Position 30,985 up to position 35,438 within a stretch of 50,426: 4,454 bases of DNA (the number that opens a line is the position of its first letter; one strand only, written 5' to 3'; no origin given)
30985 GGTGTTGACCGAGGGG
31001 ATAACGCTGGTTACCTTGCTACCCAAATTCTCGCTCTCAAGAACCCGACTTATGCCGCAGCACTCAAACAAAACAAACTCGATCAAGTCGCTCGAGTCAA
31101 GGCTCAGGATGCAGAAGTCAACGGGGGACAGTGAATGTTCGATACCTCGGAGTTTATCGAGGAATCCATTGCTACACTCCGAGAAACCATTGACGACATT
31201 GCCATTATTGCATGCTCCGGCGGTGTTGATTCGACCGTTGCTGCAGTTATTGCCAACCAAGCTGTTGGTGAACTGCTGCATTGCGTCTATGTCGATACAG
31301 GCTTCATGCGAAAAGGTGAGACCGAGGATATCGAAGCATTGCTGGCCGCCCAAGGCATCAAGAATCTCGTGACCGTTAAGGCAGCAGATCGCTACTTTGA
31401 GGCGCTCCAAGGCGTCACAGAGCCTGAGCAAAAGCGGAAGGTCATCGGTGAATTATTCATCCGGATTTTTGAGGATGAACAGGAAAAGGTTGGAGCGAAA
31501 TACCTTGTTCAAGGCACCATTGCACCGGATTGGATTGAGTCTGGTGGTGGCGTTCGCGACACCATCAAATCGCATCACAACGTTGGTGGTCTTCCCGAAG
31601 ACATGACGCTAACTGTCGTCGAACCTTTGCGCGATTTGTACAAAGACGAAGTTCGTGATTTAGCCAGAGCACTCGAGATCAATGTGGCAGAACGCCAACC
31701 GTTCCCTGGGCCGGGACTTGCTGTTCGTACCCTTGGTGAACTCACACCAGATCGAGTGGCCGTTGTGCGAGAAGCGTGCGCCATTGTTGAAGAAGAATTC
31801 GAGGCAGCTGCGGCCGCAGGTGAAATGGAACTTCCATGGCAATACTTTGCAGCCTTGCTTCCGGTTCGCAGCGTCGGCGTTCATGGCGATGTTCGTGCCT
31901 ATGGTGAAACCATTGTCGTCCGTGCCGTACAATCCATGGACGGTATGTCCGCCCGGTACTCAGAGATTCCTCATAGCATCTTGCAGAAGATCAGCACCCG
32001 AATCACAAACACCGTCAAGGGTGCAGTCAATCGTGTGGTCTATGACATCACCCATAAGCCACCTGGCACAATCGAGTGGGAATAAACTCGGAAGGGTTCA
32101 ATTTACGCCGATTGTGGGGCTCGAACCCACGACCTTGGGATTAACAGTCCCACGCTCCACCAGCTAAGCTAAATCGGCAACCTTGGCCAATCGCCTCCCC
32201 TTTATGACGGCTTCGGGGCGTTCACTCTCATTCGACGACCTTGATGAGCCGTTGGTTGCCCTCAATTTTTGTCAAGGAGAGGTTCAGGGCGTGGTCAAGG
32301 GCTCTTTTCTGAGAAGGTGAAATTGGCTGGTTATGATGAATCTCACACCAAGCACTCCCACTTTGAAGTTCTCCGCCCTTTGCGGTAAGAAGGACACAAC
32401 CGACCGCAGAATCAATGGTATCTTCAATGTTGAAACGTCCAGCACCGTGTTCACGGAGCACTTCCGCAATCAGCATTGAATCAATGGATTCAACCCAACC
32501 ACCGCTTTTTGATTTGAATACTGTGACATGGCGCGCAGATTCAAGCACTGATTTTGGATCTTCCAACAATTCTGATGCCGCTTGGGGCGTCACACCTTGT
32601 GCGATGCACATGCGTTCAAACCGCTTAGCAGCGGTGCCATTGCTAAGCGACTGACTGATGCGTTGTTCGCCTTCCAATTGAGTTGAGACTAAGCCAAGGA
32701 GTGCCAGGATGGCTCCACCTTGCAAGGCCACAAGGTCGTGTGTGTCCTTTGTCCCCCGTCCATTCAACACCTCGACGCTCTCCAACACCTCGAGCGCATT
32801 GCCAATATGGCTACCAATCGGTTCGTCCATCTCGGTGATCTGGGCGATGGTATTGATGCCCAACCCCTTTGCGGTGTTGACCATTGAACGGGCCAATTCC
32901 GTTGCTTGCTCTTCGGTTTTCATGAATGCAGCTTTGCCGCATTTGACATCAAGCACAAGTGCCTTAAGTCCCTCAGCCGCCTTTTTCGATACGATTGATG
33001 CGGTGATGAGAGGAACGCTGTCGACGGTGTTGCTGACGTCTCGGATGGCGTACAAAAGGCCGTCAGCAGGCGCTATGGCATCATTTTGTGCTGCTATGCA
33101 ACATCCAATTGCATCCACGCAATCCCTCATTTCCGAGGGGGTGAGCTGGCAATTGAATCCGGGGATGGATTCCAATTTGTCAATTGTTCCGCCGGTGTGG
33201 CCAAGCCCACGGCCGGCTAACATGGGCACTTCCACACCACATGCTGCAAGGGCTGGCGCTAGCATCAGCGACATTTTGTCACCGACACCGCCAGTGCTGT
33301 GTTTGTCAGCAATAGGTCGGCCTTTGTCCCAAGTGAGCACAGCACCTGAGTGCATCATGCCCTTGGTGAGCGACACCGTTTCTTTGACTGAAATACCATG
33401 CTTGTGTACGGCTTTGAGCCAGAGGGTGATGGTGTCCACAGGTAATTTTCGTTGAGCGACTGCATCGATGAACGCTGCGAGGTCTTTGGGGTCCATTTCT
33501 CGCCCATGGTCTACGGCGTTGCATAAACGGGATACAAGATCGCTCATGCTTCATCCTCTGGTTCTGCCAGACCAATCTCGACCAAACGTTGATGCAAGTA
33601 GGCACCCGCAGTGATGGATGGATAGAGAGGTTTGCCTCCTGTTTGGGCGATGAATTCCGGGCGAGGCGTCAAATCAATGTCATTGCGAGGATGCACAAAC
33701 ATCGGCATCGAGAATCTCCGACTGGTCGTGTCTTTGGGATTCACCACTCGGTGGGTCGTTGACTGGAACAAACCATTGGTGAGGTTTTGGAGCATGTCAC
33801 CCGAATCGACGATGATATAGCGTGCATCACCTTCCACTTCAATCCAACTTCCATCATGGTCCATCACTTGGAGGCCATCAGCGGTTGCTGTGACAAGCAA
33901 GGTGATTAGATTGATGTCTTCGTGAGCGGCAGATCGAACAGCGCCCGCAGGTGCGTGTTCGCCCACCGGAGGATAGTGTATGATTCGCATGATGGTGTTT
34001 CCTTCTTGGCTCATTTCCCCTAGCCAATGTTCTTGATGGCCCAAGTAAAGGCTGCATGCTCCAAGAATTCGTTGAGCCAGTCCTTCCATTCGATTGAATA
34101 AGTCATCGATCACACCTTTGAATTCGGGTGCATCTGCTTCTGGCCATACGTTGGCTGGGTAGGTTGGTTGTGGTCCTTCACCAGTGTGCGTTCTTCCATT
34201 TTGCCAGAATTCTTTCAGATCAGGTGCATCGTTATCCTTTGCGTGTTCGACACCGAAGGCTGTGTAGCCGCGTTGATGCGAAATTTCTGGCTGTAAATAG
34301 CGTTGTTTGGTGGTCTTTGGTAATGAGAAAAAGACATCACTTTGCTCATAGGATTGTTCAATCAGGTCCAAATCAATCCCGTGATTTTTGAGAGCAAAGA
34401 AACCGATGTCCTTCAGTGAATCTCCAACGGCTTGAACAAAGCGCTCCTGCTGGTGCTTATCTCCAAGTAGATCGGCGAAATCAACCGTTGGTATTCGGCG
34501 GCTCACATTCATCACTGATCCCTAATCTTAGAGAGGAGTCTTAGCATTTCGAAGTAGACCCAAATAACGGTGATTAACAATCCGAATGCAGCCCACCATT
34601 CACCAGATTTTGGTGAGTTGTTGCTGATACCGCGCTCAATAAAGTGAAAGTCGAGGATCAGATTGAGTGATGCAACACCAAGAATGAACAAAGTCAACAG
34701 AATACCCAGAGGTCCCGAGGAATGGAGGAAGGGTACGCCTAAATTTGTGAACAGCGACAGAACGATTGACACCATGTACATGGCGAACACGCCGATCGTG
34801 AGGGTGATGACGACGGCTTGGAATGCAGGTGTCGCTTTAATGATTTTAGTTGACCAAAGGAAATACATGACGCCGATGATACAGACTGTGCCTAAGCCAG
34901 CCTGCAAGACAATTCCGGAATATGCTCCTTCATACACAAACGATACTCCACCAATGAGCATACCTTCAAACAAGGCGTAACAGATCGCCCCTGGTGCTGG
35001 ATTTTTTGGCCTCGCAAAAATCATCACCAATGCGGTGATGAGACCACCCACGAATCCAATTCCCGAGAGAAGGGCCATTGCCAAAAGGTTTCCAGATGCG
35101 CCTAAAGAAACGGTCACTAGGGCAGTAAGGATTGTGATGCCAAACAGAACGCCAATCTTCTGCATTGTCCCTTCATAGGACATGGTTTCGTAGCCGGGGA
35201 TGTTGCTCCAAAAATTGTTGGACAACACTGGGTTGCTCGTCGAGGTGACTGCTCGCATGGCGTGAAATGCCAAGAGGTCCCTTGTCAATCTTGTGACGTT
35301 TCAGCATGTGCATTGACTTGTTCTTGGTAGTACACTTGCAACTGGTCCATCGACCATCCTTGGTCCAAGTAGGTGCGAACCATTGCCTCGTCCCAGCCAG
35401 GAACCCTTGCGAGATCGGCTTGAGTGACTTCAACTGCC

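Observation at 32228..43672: Co-directional 11.4 kb cluster joining surface OB-fold, LTD/PLD and permease genes to thymidine catabolism: candidate extracellular nucleic-acid scavenging system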

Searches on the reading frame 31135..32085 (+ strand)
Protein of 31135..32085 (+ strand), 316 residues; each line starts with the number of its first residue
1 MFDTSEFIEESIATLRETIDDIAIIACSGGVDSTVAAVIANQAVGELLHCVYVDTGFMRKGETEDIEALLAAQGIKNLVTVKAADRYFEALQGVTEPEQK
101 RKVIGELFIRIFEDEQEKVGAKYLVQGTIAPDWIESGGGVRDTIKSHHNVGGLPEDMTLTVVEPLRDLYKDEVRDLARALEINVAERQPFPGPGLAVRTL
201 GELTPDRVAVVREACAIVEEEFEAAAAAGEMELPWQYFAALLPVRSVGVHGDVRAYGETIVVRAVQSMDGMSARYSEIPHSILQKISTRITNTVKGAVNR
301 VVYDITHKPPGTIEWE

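Call 27: search_protein_families(library=pfam, proteins=[window:31135-32085:+], max_evalue=0.001)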
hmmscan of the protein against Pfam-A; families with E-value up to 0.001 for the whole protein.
window:31135-32085:+ (316 aa): 4 families
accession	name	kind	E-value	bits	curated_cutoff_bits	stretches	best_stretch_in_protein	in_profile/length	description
PF00958.27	GMP_synt_C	-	1.1e-35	122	27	1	227-315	5-92/92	GMP synthase C terminal domain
PF02540.23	NAD_synthase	-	6.4e-07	29.2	21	1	21-88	19-88/242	NAD synthase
PF06508.19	QueC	-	2.5e-05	24.3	22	0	23-78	2-56/210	Queuosine biosynthesis protein QueC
PF03054.22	tRNA_Me_trans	-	0.00012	22.3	20.6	0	24-54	4-33/202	tRNA methyl transferase HUP domain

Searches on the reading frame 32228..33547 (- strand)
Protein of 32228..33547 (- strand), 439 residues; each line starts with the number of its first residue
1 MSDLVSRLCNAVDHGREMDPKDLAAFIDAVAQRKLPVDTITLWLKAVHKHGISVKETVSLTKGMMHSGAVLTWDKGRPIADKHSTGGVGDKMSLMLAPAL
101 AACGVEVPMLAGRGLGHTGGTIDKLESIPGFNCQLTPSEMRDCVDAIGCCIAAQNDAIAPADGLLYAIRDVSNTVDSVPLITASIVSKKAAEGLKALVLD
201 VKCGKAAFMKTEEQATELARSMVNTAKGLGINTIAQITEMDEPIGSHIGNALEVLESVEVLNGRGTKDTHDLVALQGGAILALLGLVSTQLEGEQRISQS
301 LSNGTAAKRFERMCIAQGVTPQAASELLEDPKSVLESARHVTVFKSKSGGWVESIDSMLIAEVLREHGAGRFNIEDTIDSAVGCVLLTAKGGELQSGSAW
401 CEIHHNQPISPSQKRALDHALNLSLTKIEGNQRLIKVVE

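Call 4: search_protein_families(library=pfam, proteins=[window:32228-33547:-], max_evalue=0.01)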
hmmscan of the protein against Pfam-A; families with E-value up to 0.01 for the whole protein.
window:32228-33547:- (439 aa): 3 families
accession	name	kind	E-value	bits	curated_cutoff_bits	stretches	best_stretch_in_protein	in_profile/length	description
PF00591.27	Glycos_transf_3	-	2.1e-47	162.4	27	1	78-306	3-252/253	Glycosyl transferase family, a/b domain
PF07831.19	PYNP_C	-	3.9e-09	36.5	27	1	351-421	1-72/75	Pyrimidine nucleoside phosphorylase C-terminal domain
PF02885.22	Glycos_trans_3N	-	0.0002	21.5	26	1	14-68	9-63/63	Glycosyl transferase family, helical bundle domain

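Call 5: search_protein_families(library=ncbifam, proteins=[window:32228-33547:-], max_evalue=0.01)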
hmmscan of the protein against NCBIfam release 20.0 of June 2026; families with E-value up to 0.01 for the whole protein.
window:32228-33547:- (439 aa): 10 families
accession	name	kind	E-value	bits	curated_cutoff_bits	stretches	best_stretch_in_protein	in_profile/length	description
NF004490.0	PRK05820.1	equivalog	3.4e-128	428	269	1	10-432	10-431/439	thymidine phosphorylase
TIGR02644.1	Y_phosphoryl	subfamily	5.1e-126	420.8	409.05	1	14-413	10-405/417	pyrimidine-nucleoside phosphorylase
TIGR02643.1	T_phosphoryl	equivalog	3.6e-110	368.9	570.7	1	15-409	13-407/437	thymidine phosphorylase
NF004747.0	PRK06078.1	equivalog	1.1e-96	324.1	559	1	14-437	12-430/434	pyrimidine-nucleoside phosphorylase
NF003338.0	PRK04350.1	subfamily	8.7e-61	205.8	434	1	14-410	101-478/502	thymidine phosphorylase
TIGR03327.1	AMP_phos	equivalog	2.6e-54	184.6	535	1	14-430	96-494/500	AMP phosphorylase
TIGR02645.1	ARCH_P_rylase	hypoth_equivalog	3.6e-53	180.7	434.6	1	14-429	95-492/493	putative thymidine phosphorylase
TIGR01245.1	trpD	equivalog_domain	4.5e-10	39.4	199.05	2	14-150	6-144/330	anthranilate phosphoribosyltransferase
NF011201.0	PRK14607.1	equivalog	1.3e-09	37.3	670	2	221-316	438-527/534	bifunctional anthranilate synthase component II/anthranilate phosphoribosyltransferase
NF007363.0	PRK09860.1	equivalog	0.0068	15.6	581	0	128-178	288-337/383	L-threonine dehydrogenase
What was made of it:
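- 32228..33547 (-): Thymidine/pyrimidine-nucleoside phosphorylase. It is the conserved last gene of the cluster. NF004490 428 bits (cutoff 269) and TIGR02644 420.8 (cutoff 409) (call 5).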

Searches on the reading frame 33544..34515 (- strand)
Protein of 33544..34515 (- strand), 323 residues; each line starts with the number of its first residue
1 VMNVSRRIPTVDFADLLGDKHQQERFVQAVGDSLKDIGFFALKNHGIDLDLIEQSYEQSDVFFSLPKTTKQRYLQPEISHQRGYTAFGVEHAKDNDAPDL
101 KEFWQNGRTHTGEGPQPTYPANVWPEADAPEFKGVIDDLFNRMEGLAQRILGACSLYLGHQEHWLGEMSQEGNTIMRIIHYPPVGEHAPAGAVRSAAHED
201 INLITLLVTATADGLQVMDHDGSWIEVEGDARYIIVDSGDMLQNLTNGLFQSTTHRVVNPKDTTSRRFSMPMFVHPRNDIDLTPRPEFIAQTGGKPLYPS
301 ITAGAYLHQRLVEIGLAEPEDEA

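Call 4: search_protein_families(library=pfam, proteins=[window:33544-34515:-], max_evalue=0.01)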
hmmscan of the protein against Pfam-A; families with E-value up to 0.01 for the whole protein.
window:33544-34515:- (323 aa): 2 families
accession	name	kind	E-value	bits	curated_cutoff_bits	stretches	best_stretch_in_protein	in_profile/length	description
PF14226.12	DIOX_N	-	1.5e-27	97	27.3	1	8-126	1-116/117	non-haem dioxygenase in morphine synthesis N-terminal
PF03171.26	2OG-FeII_Oxy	-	1.5e-18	67.4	23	1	174-276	3-101/101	2OG-Fe(II) oxygenase superfamily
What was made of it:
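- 33544..34512 (-): 2OG-Fe(II) oxygenase (DIOX_N plus 2OG-FeII_Oxy). MGIIa-specific. The closest characterised solved enzyme is fungal thymine-7-hydroxylase. Pfam in call 4.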

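Call 5: search_protein_families(library=ncbifam, proteins=[window:33544-34515:-], max_evalue=0.01)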
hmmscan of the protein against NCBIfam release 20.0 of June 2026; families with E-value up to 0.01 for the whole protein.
window:33544-34515:- (323 aa): 0 families

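Call 41: search_solved_structures(query=window:33544-34512:-, max_evalue=0.00001)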
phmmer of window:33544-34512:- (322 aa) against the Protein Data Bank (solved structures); distinct sequences matched with E-value up to 0.00001: 61 (the best 60 are shown).
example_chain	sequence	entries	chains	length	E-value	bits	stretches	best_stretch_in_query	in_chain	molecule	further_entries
3oox_A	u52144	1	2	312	8.2e-57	196.3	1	23-316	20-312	putative 2OG-Fe(II) oxygenase family protein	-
3on7_A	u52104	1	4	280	2.4e-40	142.2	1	169-284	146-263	Oxidoreductase, iron/ascorbate family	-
5c3p_A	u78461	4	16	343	6e-31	111.3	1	7-312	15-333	Thymine dioxygenase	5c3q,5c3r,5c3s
9ovh_A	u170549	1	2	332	7.3e-29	104.5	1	5-286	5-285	2-oxoglutarate-dependent ethylene/succinate-forming enzyme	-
5c3o_A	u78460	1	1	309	5.5e-28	101.6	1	7-277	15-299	Thymine dioxygenase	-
6lsv_A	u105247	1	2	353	7.3e-25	91.3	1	5-305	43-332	Probable 2-oxoglutarate-dependent dioxygenase At5g05600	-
9vgi_A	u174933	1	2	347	4.5e-24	88.8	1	4-306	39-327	O-demethylase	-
9ig3_A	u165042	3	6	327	2.8e-22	82.8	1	2-278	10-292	2-oxoglutarate-dependent dioxygenase traH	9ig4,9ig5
6jyv_A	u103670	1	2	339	5.1e-22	82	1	6-278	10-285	Probable iron/ascorbate oxidoreductase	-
9ktp_A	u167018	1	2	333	3.4e-21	79.3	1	7-311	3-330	2-oxoglutarate-dependent dioxygenase ucsF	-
9gi5_A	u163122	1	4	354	1.2e-20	77.5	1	7-290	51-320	Os06g0176700 protein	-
4xae_A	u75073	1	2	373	1.7e-20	77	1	20-306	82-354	Feruloyl CoA ortho-hydroxylase 1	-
2brt_A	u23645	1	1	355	4.3e-20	75.7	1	6-308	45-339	LEUCOANTHOCYANIDIN DIOXYGENASE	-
1gp4_A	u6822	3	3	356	4.3e-20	75.7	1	6-308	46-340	ANTHOCYANIDIN SYNTHASE | LEUCOANTHOCYANIDIN DIOXYGENASE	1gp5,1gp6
8p46_A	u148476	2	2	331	4.9e-20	75.5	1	6-312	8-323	Isopenicillin N synthase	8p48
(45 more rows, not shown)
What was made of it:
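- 33544..34512 (-): PDB: 3oox (function unknown) 8e-57, thymine dioxygenase 5c3p 6e-31 (call 41).
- On Thymine-7-hydroxylase (thymine dioxygenase): Two structures of unknown function score better: 3oox at 8e-57 and 3on7 at 2.4e-40 (call 41).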

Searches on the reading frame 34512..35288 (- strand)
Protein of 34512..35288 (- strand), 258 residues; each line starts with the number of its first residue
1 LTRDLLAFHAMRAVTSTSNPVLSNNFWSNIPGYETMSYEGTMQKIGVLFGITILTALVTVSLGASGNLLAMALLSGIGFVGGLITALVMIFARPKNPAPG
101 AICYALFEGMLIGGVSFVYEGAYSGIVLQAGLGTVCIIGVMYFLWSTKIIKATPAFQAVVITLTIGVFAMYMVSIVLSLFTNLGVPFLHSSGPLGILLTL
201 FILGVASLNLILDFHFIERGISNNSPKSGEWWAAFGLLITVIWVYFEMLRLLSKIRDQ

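Call 4: search_protein_families(library=pfam, proteins=[window:34512-35288:-], max_evalue=0.01)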
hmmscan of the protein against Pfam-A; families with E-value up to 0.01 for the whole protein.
window:34512-35288:- (258 aa): 1 family
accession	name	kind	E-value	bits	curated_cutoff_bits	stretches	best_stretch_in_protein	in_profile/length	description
PF12811.12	BaxI_1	-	6.3e-62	209.7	26.2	1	19-256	1-232/233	Bax inhibitor 1 like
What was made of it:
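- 34512..35258 (-): BI-1/YccA-type seven-TM membrane protein. It is an MGIIa-specific member of the cluster and its role is unknown. BaxI_1 6.3e-62 (call 4).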

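Call 5: search_protein_families(library=ncbifam, proteins=[window:34512-35288:-], max_evalue=0.01)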
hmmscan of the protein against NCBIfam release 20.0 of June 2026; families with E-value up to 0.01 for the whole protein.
window:34512-35288:- (258 aa): 0 families
